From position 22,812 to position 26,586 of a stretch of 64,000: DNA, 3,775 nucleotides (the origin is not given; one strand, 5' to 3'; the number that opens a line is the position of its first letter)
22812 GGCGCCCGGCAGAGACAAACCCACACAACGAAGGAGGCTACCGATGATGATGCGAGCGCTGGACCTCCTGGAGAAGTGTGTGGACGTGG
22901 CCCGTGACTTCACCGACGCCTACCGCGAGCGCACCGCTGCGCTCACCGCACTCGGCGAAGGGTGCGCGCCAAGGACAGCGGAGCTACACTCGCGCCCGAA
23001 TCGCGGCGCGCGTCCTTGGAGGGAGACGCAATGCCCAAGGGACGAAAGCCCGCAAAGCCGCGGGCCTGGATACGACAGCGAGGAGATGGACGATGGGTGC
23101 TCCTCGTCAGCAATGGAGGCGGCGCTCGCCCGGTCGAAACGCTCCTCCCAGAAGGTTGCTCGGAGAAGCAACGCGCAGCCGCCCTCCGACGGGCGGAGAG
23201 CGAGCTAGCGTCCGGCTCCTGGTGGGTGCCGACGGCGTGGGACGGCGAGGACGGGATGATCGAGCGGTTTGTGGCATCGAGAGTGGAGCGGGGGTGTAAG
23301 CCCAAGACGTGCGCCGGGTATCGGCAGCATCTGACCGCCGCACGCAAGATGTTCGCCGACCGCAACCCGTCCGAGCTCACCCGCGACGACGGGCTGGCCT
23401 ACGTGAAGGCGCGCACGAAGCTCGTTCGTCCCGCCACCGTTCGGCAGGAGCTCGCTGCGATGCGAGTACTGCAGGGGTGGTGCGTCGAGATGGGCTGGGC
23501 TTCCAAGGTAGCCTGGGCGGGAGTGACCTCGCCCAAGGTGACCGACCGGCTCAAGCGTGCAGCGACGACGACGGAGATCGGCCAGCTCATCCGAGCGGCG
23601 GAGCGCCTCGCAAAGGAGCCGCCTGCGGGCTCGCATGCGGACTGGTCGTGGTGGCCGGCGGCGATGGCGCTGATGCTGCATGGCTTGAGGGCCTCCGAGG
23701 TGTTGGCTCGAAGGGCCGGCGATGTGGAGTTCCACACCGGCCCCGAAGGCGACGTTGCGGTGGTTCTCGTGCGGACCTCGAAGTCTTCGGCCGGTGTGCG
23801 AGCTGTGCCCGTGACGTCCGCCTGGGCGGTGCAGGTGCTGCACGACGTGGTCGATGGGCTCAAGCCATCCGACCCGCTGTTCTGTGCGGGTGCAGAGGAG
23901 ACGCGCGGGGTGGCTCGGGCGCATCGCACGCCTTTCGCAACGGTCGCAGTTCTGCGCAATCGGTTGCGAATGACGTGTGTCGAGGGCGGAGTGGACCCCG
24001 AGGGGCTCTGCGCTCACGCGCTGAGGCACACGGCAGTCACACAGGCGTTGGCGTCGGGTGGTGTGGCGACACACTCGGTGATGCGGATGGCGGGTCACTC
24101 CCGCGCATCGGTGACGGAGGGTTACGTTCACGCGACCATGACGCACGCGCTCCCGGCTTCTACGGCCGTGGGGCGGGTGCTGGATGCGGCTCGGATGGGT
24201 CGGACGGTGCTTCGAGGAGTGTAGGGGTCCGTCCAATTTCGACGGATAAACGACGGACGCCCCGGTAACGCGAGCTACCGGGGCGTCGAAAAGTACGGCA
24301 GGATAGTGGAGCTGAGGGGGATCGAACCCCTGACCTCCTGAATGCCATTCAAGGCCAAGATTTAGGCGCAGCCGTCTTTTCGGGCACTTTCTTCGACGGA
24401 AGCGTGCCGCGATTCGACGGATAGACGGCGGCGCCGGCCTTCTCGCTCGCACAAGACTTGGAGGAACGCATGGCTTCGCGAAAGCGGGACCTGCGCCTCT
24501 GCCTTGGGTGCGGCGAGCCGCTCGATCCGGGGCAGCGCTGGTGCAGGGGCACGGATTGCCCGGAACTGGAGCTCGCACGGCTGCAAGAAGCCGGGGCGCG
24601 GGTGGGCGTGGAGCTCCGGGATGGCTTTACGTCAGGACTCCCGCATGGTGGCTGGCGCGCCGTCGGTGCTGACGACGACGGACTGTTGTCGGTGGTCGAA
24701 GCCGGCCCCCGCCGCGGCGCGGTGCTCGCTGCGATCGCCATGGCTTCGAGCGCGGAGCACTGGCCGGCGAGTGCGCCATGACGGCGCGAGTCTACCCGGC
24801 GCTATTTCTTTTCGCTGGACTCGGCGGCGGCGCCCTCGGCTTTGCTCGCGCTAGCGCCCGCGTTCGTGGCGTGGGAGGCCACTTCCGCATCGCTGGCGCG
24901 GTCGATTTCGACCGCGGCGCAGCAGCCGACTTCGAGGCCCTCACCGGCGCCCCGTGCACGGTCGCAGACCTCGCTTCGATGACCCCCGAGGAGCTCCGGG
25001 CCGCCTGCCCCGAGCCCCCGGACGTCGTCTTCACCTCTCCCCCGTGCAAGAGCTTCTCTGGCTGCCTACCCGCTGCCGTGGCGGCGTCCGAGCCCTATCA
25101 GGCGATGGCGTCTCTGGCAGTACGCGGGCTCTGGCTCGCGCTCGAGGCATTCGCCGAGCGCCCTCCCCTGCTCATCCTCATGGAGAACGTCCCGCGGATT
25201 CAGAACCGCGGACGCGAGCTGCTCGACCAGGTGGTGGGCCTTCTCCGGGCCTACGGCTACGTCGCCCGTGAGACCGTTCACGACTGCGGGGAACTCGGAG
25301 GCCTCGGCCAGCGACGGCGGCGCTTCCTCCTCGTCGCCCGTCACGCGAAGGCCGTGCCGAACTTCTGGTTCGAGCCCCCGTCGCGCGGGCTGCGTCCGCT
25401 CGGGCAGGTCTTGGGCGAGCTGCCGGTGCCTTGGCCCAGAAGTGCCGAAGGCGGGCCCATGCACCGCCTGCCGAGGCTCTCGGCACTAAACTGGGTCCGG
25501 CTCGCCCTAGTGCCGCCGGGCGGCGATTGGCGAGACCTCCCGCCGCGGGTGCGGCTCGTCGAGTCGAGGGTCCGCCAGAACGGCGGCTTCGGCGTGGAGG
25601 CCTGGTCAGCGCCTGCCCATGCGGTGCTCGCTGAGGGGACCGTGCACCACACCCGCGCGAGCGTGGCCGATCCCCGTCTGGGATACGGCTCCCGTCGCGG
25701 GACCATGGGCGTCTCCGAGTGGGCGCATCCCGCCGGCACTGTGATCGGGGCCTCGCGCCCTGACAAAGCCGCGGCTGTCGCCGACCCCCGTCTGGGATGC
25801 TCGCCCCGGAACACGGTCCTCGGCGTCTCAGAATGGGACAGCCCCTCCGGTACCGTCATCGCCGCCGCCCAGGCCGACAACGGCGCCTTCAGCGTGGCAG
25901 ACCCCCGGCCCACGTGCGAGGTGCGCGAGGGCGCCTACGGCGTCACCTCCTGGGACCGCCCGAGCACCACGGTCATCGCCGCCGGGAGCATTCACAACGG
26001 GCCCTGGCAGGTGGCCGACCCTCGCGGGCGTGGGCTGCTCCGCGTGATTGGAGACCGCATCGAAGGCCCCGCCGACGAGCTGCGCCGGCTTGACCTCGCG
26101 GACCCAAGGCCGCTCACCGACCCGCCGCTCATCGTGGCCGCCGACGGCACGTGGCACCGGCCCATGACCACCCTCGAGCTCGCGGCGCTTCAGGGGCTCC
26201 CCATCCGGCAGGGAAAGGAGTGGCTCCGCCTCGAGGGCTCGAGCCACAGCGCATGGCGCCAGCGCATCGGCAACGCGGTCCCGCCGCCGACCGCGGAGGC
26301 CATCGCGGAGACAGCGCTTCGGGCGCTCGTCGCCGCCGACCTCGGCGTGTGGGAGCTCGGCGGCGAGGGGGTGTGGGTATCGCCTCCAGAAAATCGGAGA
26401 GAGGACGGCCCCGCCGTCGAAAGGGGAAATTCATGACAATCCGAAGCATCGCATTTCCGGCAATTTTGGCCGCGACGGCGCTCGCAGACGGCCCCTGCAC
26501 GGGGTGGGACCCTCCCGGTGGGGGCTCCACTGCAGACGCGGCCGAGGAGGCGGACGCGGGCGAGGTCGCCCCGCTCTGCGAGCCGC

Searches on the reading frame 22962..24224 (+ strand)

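Call 66: search_protein_families(library=pfam, proteins=[window:22962-24224:+], max_evalue=0.0001)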
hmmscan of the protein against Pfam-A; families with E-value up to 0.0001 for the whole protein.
window:22962-24224:+ (420 aa): 1 family
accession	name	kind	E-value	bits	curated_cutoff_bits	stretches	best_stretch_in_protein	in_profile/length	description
PF00589.27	Phage_integrase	-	1.7e-10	41.4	27.1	1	234-394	28-171/172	Phage integrase family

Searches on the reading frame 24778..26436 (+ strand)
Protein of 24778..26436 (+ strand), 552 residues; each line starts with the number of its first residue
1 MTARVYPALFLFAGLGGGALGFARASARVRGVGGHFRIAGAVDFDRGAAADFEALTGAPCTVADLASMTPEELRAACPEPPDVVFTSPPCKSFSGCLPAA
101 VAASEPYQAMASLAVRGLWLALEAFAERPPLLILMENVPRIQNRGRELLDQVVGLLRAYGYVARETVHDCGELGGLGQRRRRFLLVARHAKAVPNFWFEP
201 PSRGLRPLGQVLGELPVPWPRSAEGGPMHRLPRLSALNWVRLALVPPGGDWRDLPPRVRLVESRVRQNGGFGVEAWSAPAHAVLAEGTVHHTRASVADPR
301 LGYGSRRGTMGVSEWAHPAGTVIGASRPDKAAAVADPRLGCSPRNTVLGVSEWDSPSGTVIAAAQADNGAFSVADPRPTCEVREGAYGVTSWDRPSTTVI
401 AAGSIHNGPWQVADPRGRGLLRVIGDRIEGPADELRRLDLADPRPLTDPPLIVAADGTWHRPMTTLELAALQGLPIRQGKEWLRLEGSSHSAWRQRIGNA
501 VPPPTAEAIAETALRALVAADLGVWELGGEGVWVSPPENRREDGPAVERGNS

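Call 66: search_protein_families(library=pfam, proteins=[window:24778-26436:+], max_evalue=0.0001)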
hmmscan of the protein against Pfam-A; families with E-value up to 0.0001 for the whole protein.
window:24778-26436:+ (552 aa): 1 family
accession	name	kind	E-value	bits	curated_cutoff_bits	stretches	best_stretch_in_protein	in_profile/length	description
PF00145.23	DNA_methylase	-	1e-20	74.9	22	2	11-192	6-165/324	C-5 cytosine-specific DNA methylase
